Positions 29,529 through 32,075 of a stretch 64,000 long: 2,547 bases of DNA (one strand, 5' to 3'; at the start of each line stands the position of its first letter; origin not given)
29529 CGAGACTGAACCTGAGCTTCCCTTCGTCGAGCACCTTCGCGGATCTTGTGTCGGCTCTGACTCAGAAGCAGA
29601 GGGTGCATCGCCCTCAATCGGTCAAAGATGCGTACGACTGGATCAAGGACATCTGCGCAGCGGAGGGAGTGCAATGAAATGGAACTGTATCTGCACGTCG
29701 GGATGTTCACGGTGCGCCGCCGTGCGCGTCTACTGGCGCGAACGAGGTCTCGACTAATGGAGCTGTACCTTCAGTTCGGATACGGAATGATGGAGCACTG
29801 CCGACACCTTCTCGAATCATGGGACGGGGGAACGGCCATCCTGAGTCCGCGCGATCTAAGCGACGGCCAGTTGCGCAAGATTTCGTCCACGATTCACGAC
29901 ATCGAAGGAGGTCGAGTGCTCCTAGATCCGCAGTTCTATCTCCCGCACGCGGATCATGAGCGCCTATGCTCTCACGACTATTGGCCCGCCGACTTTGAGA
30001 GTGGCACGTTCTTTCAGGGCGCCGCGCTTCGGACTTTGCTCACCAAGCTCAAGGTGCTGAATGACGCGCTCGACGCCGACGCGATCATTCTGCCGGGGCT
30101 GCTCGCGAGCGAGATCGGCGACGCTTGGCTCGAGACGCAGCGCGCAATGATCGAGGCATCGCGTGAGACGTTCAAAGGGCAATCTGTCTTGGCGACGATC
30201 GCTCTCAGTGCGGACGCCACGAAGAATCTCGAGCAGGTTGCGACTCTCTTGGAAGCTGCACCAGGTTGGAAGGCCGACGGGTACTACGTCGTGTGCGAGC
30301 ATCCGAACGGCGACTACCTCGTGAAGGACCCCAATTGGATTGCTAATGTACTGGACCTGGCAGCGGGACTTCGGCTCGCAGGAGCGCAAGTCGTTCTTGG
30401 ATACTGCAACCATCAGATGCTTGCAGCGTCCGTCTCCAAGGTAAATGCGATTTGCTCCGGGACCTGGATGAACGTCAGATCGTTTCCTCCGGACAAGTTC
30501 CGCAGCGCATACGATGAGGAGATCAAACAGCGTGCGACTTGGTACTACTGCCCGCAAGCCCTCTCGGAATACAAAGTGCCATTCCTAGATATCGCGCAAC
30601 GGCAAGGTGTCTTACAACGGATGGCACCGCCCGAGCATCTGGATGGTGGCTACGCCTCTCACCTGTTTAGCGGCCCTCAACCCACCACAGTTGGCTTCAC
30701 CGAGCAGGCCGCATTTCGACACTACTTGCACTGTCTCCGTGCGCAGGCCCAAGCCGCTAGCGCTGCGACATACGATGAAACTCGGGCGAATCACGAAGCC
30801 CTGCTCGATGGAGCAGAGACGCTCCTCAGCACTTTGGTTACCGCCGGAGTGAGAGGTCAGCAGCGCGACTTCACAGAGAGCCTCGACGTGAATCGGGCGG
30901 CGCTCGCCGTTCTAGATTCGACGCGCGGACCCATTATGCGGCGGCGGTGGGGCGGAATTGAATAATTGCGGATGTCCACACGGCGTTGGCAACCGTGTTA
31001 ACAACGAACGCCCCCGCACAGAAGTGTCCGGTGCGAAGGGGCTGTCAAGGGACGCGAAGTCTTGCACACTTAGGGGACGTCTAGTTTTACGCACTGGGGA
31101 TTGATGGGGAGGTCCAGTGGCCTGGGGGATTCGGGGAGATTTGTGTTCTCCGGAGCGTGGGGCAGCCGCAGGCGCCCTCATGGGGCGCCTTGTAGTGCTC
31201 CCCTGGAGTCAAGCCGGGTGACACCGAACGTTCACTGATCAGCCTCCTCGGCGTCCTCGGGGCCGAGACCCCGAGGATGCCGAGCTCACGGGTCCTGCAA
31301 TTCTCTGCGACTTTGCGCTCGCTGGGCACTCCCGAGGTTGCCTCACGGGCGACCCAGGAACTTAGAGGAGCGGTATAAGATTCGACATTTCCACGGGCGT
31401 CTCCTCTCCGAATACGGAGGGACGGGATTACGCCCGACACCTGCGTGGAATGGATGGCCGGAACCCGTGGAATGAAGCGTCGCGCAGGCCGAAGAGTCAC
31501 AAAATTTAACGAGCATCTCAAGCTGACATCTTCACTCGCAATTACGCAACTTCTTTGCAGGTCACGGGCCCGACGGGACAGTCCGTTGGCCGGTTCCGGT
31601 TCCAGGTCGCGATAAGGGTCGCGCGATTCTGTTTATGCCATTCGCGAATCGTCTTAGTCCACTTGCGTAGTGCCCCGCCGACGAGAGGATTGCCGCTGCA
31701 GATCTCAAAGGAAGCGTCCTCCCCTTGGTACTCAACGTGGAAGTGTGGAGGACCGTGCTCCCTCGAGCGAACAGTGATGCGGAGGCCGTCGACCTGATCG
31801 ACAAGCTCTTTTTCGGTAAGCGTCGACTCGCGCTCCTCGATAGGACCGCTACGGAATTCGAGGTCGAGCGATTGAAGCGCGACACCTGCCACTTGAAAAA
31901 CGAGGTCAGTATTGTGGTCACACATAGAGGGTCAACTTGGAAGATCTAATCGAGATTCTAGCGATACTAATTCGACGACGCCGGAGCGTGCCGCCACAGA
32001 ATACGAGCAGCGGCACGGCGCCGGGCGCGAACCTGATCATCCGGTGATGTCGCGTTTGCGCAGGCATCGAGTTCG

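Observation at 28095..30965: Uncharacterised three-gene operon on the tRNA island: PD-(D/E)xK-wHTH nuclease-like protein, stand-alone Hanks kinase and an unknown alpha/beta protein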

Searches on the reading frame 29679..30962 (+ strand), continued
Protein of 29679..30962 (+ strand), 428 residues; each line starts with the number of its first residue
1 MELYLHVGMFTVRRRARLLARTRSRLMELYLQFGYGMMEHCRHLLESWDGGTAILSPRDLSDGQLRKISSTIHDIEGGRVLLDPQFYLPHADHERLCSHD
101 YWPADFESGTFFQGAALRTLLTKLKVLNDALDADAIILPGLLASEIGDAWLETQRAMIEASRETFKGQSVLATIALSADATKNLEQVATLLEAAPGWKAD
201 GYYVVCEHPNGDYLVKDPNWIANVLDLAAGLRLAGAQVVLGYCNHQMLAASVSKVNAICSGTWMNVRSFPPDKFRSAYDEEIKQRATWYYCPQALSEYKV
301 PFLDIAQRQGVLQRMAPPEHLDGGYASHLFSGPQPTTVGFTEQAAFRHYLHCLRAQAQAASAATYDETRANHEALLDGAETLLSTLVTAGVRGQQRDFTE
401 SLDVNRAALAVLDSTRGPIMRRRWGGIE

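Call 66: get_annotated_region(hit=H1, flank=7000)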
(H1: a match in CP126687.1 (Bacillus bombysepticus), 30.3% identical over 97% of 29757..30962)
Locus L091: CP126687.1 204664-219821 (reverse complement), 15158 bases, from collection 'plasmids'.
description: Bacillus bombysepticus strain Mi106 D2 head1 chi plasmid unnamed1, complete sequence
organism: Bacillus bombysepticus (NCBI taxid 658666)
taxonomy: Bacteria; Bacillota; Bacilli; Bacillales; Bacillaceae; Bacillus; Bacillus bombysepticus
host: -; source: Microtermes sp. colony Mi106,bacterial isolate,head,Worker head; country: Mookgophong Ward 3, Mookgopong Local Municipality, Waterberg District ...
typing (MOB-suite, as given by PLSDB): non-mobilizable; replicon rep_cluster_125; mating-pair formation MPF_T
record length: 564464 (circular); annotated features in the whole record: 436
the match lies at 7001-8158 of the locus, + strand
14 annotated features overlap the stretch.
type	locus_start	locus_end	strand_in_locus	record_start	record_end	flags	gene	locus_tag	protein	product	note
CDS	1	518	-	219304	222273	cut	-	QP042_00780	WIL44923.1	AAA domain-containing protein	-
CDS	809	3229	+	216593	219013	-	-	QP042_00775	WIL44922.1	AAA family ATPase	-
CDS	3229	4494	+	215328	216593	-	-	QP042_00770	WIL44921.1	hypothetical protein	-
CDS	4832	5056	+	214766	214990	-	-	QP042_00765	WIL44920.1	hypothetical protein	-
CDS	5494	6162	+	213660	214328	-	-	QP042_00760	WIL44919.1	hypothetical protein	-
CDS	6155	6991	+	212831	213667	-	-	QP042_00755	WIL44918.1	serine/threonine-protein kinase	-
CDS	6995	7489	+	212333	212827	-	-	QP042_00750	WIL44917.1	hypothetical protein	-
CDS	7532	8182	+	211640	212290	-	-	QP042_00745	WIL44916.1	hypothetical protein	-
CDS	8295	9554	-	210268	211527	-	-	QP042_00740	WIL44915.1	hypothetical protein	-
CDS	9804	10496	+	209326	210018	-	-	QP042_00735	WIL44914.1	hypothetical protein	-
CDS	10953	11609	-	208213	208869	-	-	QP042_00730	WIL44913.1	hypothetical protein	-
CDS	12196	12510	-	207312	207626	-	-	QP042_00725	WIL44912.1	hypothetical protein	-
CDS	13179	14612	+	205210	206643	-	-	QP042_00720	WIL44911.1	ATP-binding protein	-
CDS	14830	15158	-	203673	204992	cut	-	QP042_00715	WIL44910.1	GIY-YIG nuclease family protein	-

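Call 67: get_annotated_region(hit=H3, flank=7000)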
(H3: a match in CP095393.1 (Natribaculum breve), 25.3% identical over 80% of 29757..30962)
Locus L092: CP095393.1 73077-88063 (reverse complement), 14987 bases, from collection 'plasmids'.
description: Natribaculum breve strain TRM20010 plasmid unnamed3, complete sequence
organism: Natribaculum breve (NCBI taxid 1419050)
taxonomy: Archaea; Euryarchaeota; Halobacteria; Halobacteriales; Natrialbaceae; Natribaculum; Natribaculum breve
host: -; source: cell culture,saline soil; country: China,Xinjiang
typing (MOB-suite, as given by PLSDB): non-mobilizable
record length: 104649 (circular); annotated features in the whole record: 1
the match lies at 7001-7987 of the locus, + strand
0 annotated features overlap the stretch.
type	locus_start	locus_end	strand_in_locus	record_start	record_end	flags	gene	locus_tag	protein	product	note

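Call 76: find_encoding_contigs(protein=P0020, flank=10000, max_places=1)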
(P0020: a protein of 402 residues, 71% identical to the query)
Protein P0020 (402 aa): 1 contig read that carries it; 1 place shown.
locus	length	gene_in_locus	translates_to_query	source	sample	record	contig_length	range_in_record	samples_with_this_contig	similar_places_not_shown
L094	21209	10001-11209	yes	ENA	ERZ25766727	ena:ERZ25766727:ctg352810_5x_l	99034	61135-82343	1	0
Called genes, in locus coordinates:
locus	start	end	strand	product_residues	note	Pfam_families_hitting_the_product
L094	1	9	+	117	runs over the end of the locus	-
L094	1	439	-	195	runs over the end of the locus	-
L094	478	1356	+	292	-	PF01702:TGT (faint)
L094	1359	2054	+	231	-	PF22175:Ogg-HhH, PF00730:HhH-GPD (weak)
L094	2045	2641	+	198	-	PF06508:QueC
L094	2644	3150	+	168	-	PF08937:ThsB_TIR, PF13676:TIR_2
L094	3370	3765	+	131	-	PF08937:ThsB_TIR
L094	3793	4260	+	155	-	PF14015:DUF4231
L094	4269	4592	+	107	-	-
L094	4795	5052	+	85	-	-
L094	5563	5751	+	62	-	-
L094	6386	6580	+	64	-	-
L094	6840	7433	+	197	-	PF00239:Resolvase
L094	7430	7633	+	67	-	-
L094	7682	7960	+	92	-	-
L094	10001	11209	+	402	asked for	-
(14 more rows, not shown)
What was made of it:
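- An island with ThsB-TIR, a TGT-like gene, QueC, MmeI_N and a type I S subunit (call 76).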

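Call 77: find_encoding_contigs(protein=P0057, flank=10000, max_places=1)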
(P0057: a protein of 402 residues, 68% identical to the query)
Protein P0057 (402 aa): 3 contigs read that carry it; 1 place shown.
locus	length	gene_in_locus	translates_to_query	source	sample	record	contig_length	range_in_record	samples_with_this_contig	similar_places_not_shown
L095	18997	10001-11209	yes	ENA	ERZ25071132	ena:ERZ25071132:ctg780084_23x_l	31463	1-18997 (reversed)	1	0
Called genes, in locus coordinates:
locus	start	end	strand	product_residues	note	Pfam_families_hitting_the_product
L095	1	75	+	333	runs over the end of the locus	PF04610:TrbL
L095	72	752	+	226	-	PF04335:VirB8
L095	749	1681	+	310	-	-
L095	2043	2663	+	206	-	-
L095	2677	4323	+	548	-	PF12696:TraG-D_C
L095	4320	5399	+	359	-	PF00437:T2SSE, PF27713:UCP018868 (weak), PF13555:AAA_29 (weak)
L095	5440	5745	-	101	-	-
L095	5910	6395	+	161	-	-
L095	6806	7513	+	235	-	PF01656:CbiA, PF07015:VirC1, PF09140:MipZ (faint), PF13614:AAA_31 (weak)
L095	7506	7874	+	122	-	-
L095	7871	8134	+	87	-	-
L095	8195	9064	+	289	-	-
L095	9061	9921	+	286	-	PF00069:Pkinase, PF07714:PK_Tyr_Ser-Thr, PF01636:APH (faint)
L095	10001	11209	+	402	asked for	-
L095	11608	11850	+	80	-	-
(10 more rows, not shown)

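Call 78: find_encoding_contigs(protein=P0094, flank=10000, max_places=1)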
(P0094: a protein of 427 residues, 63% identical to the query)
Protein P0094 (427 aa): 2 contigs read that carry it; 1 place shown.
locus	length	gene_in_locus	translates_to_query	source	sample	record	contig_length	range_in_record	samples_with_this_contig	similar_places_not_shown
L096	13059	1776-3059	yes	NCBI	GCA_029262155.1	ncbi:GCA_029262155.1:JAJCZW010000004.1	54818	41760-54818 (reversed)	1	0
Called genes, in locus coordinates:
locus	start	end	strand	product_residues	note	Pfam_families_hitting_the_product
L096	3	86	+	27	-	?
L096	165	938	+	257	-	-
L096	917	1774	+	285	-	PF03109:ABC1 (faint), PF00069:Pkinase, PF01636:APH (faint), PF07714:PK_Tyr_Ser-Thr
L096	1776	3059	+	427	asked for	-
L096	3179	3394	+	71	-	-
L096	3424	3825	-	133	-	PF02661:Fic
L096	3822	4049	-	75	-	PF04014:MazE_antitoxin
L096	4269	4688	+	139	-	PF01527:HTH_Tnp_1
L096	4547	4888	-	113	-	-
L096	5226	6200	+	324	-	-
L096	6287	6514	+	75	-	-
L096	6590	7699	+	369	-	-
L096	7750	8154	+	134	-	-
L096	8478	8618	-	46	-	-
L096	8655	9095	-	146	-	-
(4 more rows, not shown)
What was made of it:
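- A Fic/MazE pair (call 78).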

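Call 80: search_protein_families(library=pfam, proteins=[L092:5423-6112:+, L092:6117-6971:+, L092:6977-8176:+, L092:8201-8887:+, L092:4052-4594:+, L090:5494-6159:+, L090:6995-8179:+, L090:3660-5246:+, L086:8135-11926:-, L085:4908-7055:-], max_evalue=0.01)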
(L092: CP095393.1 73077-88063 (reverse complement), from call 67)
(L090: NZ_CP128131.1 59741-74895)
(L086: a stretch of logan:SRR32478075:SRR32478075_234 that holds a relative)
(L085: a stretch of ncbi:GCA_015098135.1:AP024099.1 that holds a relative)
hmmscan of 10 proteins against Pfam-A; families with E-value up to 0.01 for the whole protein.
L092:5423-6112:+ (230 aa): 0 families

L092:6117-6971:+ (285 aa): 5 families
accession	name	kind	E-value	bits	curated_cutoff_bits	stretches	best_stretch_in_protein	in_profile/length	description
PF00069.31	Pkinase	-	1.4e-35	123.4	31.7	1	18-268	2-253/263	Protein kinase domain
PF07714.23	PK_Tyr_Ser-Thr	-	2.3e-20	73.5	23.1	1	18-222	2-208/258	Protein tyrosine and serine/threonine kinase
PF03109.22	ABC1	-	4.4e-05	23.2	22.9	1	88-167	140-220/244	ABC1 atypical kinase-like domain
PF06176.17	WaaY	-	0.00044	20.4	20.3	1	89-163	116-183/229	Lipopolysaccharide core biosynthesis protein (WaaY)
PF17667.7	Pkinase_fungal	-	0.0084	15.3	24.1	0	131-201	303-375/387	Fungal protein kinase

L092:6977-8176:+ (400 aa): 0 families

L092:8201-8887:+ (229 aa): 3 families
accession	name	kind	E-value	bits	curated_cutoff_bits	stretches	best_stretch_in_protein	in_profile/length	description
PF12850.12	Metallophos_2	-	3.7e-27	95.7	27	1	2-193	1-152/154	Calcineurin-like phosphoesterase superfamily domain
PF00149.33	Metallophos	-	3.2e-17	64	21.5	1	2-158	1-158/191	Calcineurin-like phosphoesterase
PF14582.11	Metallophos_3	-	3.7e-05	23.6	28.2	0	145-202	208-259/259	Metallophosphoesterase, calcineurin superfamily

L092:4052-4594:+ (181 aa): 2 families
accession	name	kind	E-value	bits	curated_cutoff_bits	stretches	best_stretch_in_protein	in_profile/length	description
PF00352.27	TBP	-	5.9e-43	145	22.9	2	94-177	1-84/85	Transcription factor TFIID (or TATA-binding protein, TBP)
PF11858.14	DUF3378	-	0.0015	19.1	27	0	51-74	41-64/76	Domain of unknown function (DUF3378)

L090:5494-6159:+ (222 aa): 0 families

L090:6995-8179:+ (395 aa): 0 families

L090:3660-5246:+ (529 aa): 0 families

L086:8135-11926:- (1263 aa): 0 families

L085:4908-7055:- (715 aa): 2 families
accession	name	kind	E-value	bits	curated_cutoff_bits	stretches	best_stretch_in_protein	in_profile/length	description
PF02810.21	SEC-C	-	2.9e-09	37.1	20.4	1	697-714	1-18/19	SEC-C motif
PF08378.17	NERD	-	0.002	19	22.1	1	296-385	1-89/111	Nuclease-related domain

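Call 87: search_protein_families(library=pfam, alignment_id=A4, max_evalue=5)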
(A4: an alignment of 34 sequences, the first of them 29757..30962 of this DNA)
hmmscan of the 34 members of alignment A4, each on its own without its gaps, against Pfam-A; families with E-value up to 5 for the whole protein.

A. member 1, window:29757-30962:+ (402 aa): 0 families

B. families by the number of members that match (of 34 scanned): 17 families
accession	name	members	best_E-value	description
PF14575.11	EphA2_TM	1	0.0031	Ephrin type-A receptor 2 transmembrane domain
PF14244.12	Retrotran_gag_3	1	0.007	gag-polypeptide of LTR copia-type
PF03344.20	Daxx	1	0.026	Daxx N-terminal Rassf1C-interacting domain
PF14536.11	DUF4441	1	0.035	Domain of unknown function (DUF4441)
PF12411.13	Choline_sulf_C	1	0.037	Choline sulfatase enzyme C terminal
PF24862.1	SUS_EPBD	1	0.039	Sucrose synthase EPBD domain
PF00875.24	DNA_photolyase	1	0.082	DNA photolyase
PF03764.24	EFG_IV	1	0.11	Elongation factor G, domain IV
PF02566.24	OsmC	1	0.11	OsmC-like protein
PF09497.15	Med12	1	0.12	Transcription mediator complex subunit Med12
PF06267.17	DUF1028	1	0.14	Family of unknown function (DUF1028)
PF08406.16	CbbQ_C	1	0.14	CbbQ/NirQ/NorQ C-terminal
PF17455.7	LtuB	1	0.15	Late transcription unit B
PF25195.1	DPC2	1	0.16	Diatom pyrenoid component 2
PF12491.13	ApoB100_C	1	0.19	Apolipoprotein B100 C terminal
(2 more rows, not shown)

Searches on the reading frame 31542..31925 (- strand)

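Call 4: search_protein_families(library=pfam, proteins=[window:31542-31925:-], max_evalue=0.1)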
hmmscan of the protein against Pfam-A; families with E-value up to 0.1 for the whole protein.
window:31542-31925:- (127 aa): 1 family
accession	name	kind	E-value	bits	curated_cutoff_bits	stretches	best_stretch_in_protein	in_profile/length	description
PF13711.11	DUF4160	-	1.6e-12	47.9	23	1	47-109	1-65/65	Domain of unknown function (DUF4160)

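Call 5: search_protein_families(library=padloc, proteins=[window:31542-31925:-], max_evalue=0.1)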
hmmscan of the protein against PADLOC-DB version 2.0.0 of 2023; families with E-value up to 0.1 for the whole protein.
window:31542-31925:- (127 aa): 0 families

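Call 6: search_protein_families(library=ncbifam, proteins=[window:31542-31925:-], max_evalue=0.1)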
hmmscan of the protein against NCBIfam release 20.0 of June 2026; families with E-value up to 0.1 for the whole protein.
window:31542-31925:- (127 aa): 1 family
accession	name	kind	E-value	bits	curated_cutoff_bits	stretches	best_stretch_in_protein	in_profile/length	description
NF048015.1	toxin_DhiT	equivalog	2.6e-07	31.1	100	1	47-111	9-76/84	type II toxin-antitoxin system toxin DhiT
